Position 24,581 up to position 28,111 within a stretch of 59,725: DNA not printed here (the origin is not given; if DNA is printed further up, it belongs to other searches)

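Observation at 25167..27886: Stand-alone secreted array of ~11-12 PASTA domains in a diderm, with no kinase or PBP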

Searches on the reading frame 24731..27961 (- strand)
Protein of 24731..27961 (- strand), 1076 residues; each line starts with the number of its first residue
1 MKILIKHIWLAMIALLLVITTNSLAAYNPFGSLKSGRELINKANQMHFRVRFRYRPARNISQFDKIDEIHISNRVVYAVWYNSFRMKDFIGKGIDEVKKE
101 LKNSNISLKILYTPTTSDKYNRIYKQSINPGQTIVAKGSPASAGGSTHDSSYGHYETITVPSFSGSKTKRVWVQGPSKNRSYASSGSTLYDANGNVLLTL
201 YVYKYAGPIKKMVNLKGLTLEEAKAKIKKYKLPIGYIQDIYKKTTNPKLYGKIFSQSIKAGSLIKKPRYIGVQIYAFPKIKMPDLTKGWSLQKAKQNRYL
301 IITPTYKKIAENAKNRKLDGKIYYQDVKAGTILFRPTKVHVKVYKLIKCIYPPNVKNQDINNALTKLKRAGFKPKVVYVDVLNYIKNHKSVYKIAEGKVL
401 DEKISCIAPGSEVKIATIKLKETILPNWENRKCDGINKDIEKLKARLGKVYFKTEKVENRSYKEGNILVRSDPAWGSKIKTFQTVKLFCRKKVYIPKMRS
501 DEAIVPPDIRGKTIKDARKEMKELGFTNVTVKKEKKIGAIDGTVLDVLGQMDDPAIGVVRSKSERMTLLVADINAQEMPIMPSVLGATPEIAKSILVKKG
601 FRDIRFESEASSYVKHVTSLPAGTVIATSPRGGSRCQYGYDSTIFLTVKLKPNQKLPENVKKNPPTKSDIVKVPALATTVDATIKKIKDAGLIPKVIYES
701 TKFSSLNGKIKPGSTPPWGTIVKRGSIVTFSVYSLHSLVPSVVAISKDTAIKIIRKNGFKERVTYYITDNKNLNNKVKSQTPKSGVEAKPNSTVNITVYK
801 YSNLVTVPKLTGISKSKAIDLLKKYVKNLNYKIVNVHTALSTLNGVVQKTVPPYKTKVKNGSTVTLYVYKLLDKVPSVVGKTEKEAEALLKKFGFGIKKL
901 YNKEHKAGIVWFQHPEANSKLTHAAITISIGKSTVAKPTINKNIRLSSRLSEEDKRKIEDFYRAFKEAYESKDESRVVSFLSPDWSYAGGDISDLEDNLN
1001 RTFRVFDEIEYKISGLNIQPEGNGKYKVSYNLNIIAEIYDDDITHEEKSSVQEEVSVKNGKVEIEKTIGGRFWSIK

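Call 3: search_protein_families(library=pfam, proteins=[window:24731-27961:-], max_evalue=1)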
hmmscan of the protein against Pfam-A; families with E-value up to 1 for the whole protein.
window:24731-27961:- (1076 aa): 3 families
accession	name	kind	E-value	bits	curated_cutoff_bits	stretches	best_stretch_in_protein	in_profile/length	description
PF03793.24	PASTA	-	7.4e-69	228.1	23.2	10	739-800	3-64/64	PASTA domain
PF21205.3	Rep3_C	-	0.14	12.9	21.1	0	507-541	19-53/59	Initiator Rep protein, WH2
PF01367.25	5_3_exonuc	-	0.24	12.4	40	0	873-906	18-50/97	5'-3' exonuclease, C-terminal SAM fold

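Call 5: search_protein_families(library=ncbifam, proteins=[window:24731-27961:-], max_evalue=0.001)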
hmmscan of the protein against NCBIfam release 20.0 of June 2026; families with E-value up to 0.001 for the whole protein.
window:24731-27961:- (1076 aa): 1 family
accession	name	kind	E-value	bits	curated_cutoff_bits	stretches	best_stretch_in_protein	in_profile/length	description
NF033483.0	PknB_PASTA_kin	equivalog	2e-65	221.9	450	5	738-928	366-560/563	Stk1 family PASTA domain-containing Ser/Thr kinase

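Call 8: find_encoding_contigs(protein=window:24731-27961:-, flank=10000, max_places=6)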
Protein window:24731-27961:- (1076 aa): no gene with exactly this product is on record in the collection.

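Call 9: find_homologous_proteins(query=window:24731-27961:-, max_evalue=0.00001)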
Query window:24731-27961:- (1076 aa): 6 proteins with E <= 0.00001 among 8000 candidates.
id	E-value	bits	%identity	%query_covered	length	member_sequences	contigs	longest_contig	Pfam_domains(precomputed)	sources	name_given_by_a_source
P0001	0.0e+0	2382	100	100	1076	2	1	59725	PF03793.25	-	-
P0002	0.0e+0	1814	75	100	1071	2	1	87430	PF03793.25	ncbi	-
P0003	0.0e+0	1418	60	99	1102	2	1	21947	PF03793.25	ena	-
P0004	0.0e+0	1338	54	100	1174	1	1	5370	PF03793.25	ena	-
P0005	8.1e-230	784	42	99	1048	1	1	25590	PF03793.25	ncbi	-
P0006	1.4e-189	650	38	74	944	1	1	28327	PF03793.25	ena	-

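Call 10: find_encoding_contigs(protein=P0002, flank=10000, max_places=3)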
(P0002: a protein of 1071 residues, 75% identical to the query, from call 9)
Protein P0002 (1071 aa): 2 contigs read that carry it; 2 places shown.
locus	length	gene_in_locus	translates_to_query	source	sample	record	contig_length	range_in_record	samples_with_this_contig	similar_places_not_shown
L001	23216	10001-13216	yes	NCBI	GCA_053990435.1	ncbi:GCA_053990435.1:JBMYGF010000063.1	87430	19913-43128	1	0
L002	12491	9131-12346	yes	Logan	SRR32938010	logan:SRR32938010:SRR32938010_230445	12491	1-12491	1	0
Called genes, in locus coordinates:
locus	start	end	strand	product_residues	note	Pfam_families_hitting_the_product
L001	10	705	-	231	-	PF00072:Response_reg, PF00486:Trans_reg_C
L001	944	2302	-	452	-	PF04851:ResIII, PF00270:DEAD, PF00271:Helicase_C, PF03880:DbpA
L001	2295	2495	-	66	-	PF09962:DUF2196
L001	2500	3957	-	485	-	PF05170:AsmA, PF05359:DUF748, PF13116:YhdP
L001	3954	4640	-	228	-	PF00215:OMPdecase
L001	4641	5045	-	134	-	PF01029:NusB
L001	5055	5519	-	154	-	PF00885:DMRL_synthase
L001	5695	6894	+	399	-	PF14790:THDPS_N, PF14789:THDPS_M, PF14602:Hexapep_2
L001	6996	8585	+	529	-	-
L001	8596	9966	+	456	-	-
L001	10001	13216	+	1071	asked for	PF03793:PASTA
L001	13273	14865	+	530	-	PF00005:ABC_tran, PF00931:NB-ARC (faint), PF02463:SMC_N (faint), PF03193:RsgA_GTPase (faint), PF13555:AAA_29 (faint), PF00004:AAA (faint), PF12848:ABC_tran_Xtn, PF00005:ABC_tran, +2 more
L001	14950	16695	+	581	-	PF07696:7TMR-DISMED2, PF07695:7TMR-DISM_7TM, PF07536:HWE_HK (weak), PF07568:HisKA_2, PF02518:HATPase_c (weak)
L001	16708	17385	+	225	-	PF00072:Response_reg, PF00486:Trans_reg_C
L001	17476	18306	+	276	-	PF07705:CARDB (weak)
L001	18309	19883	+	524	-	PF13505:OMP_b-brl (faint)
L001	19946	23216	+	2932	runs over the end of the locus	PF04773:FecR, PF20248:DUF6603 (faint)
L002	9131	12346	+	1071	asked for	PF03793:PASTA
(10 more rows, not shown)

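Call 11: find_encoding_contigs(protein=P0005, flank=10000, max_places=3)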
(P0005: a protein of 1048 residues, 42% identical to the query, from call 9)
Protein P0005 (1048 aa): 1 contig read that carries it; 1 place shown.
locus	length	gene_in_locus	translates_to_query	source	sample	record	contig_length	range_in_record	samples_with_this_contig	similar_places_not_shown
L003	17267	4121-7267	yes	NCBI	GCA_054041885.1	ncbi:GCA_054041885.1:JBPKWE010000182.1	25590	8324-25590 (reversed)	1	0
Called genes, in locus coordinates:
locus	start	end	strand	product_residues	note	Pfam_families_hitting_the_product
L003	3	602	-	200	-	?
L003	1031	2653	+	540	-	-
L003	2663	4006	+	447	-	-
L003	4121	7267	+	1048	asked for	PF03793:PASTA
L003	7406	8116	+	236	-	-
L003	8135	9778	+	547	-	PF00072:Response_reg, PF00989:PAS (faint), PF00512:HisKA (weak), PF02518:HATPase_c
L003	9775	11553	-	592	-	PF13191:AAA_16, PF13401:AAA_22, PF21327:GspA_C39-like, PF01471:PG_binding_1 (weak)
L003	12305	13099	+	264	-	PF01987:AIM24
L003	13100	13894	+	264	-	PF04060:FeS, PF12654:DUF3786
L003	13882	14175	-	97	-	-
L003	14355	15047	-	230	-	PF02527:GidB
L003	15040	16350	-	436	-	PF00815:Histidinol_dh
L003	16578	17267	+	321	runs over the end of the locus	PF00005:ABC_tran, PF13304:AAA_21, PF27102:NodI_C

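Call 13: find_encoding_contigs(protein=P0003, flank=10000, max_places=2)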
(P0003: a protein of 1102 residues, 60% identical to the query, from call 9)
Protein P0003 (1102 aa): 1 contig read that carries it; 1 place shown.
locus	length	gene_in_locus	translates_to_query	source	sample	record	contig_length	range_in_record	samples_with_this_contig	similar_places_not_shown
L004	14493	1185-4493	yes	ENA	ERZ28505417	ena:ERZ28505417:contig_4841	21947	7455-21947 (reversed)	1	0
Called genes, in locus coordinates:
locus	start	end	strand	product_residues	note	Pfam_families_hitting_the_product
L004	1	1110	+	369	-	?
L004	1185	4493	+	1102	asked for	PF03793:PASTA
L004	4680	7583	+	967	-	-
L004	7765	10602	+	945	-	-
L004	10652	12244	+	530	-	PF00005:ABC_tran, PF02463:SMC_N (faint), PF03193:RsgA_GTPase (faint), PF13175:AAA_15 (faint), PF13555:AAA_29 (faint), PF13173:AAA_14 (faint), PF12848:ABC_tran_Xtn, PF00005:ABC_tran, +1 more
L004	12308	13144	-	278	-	PF00483:NTP_transferase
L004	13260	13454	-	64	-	PF10262:Rdx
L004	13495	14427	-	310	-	PF10095:DUF2333 (weak)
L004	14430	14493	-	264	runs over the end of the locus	PF00005:ABC_tran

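Call 14: find_encoding_contigs(protein=P0006, flank=10000, max_places=2)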
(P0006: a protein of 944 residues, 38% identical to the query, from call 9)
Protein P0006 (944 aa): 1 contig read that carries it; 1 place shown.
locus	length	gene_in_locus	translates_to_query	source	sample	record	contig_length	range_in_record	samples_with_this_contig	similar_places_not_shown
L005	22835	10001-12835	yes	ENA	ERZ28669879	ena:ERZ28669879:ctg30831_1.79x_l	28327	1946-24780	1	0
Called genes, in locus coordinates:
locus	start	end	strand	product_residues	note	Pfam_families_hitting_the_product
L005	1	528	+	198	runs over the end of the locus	PF10672:Methyltrans_SAM, PF03602:Cons_hypoth95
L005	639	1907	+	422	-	PF02441:Flavoprotein, PF04127:DFP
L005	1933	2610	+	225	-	PF01255:Prenyltransf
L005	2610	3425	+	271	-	PF06750:A24_N_bact, PF01478:Peptidase_A24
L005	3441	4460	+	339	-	PF03739:LptF_LptG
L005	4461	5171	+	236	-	PF01416:PseudoU_synth_1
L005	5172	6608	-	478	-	PF00884:Sulfatase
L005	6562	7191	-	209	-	-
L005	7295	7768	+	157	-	PF01592:NifU_N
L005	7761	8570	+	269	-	-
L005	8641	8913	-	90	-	-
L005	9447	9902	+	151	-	PF11008:DUF2846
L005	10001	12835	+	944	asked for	PF03793:PASTA (weak)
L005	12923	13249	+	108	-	-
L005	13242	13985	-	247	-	PF02698:DUF218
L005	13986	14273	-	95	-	-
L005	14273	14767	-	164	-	-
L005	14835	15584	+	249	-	-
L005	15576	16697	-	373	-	PF01266:DAO, PF07992:Pyr_redox_2 (weak), PF13450:NAD_binding_8 (weak)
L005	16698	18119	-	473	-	PF00089:Trypsin, PF13365:Trypsin_2, PF13180:PDZ_2 (weak), PF17815:PDZ_3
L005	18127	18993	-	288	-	PF17164:DUF5122 (faint)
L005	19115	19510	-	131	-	-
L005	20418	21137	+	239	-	PF00211:Guanylate_cyc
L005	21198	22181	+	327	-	-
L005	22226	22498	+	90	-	PF09905:VF530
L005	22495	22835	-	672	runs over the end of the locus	PF02092:tRNA_synt_2f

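Call 28: find_related_loci(query=A1, collection=genome_contigs, flank=8000)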
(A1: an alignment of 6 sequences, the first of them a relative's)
Query A1 (1076 aa) in genome_contigs; peptide patterns used: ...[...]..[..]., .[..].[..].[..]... (x = any residue, [..] = any of these).
148 stretches matched a pattern; 1 encode a relative of the query (tblastn E <= 1e-3); 1 distinct loci.
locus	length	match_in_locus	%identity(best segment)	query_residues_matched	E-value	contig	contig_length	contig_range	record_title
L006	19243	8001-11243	62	949-1076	7e-40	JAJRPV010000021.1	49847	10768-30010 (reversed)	MAG: Campylobacterales bacterium isolate Dive100_bin10.109 k141_241821, whole genome shotgun sequence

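Call 38: predict_structure(alignment_id=A1)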
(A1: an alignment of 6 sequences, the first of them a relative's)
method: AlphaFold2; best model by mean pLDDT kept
length: 1076 residues; sequences in the alignment: 6
mean_pLDDT: 67.1   pTM: 0.29
mean pLDDT of the five models: 67.1, 61.3, 53.0, 52.3, 50.8
residues with pLDDT >= 90: 18; 70-90: 611; 50-70: 201; < 50: 246
segments of 3 or more residues with pLDDT < 50: 20-27, 142-186, 494-508, 525-530, 532-587, 605-655, 657-668, 900-909, 923-948, 1073-1076
pLDDT, mean of each block of 10 residues (from residue 1): 60 59 50 78 80 74 82 77 82 82 81 71 80 71 34 40 39 33 45 79 78 85 82 72 78 85 76 83 86 85 83 79 88 82 83 80 85 81 67 64 70 80 83 80 79 71 67 83 82 42 42 58 51 40 40 27 29 37 48 57 47 34 28 25 35 46 42 81 86 85 75 77 75 83 88 87 81 85 80 87 73 85 71 81 84 75 83 65 64 63 42 58 43 28 36 80 81 74 59 67 71 76 76 68 60 75 65 40
secondary structure, 60 per line:
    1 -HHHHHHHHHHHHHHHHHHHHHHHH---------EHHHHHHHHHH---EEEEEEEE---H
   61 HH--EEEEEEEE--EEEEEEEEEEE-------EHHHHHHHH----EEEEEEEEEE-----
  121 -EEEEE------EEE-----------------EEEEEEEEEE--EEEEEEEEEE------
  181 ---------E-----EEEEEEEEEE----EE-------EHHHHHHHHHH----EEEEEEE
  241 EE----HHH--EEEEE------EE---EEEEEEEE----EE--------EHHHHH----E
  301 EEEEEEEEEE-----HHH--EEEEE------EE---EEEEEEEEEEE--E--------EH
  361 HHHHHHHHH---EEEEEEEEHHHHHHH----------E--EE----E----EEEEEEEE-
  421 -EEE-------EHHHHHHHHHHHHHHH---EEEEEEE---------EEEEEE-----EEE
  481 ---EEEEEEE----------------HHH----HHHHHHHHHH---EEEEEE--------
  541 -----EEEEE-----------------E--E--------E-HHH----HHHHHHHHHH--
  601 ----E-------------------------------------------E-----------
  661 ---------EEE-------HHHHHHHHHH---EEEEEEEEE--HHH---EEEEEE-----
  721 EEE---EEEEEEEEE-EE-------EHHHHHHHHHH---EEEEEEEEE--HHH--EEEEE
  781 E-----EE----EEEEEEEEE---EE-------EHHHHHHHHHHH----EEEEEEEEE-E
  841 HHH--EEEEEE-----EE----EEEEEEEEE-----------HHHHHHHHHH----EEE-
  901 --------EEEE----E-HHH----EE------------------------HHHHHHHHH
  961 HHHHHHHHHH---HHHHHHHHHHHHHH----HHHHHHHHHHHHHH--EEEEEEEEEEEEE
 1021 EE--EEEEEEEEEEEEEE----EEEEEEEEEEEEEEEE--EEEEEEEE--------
elements in order (helices of 4 or more, strands of 3 or more residues): H2-25 H36-45 E49-56 E65-72 E75-85 H94-101 E106-115 E122-126 E133-135 E153-162 E165-174 E196-205 H220-229 E234-242 E252-256 E268-275 H291-295 E300-310 E321-325 E337-347 H360-369 E373-380 H381-387 E412-419 E422-424 H433-447 E451-457 E467-472 E478-480 E484-490 H514-523 E527-532 E546-550 H589-598 E670-672 H680-689 E693-701 E710-715 E721-723 E727-735 H747-756 E760-768 E776-781 E793-801 H815-825 E830-838 E846-851 E863-871 H883-892 E897-899 E909-912 H952-970 H974-987 H992-1005 E1008-1022 E1025-1038 E1043-1058 E1061-1068
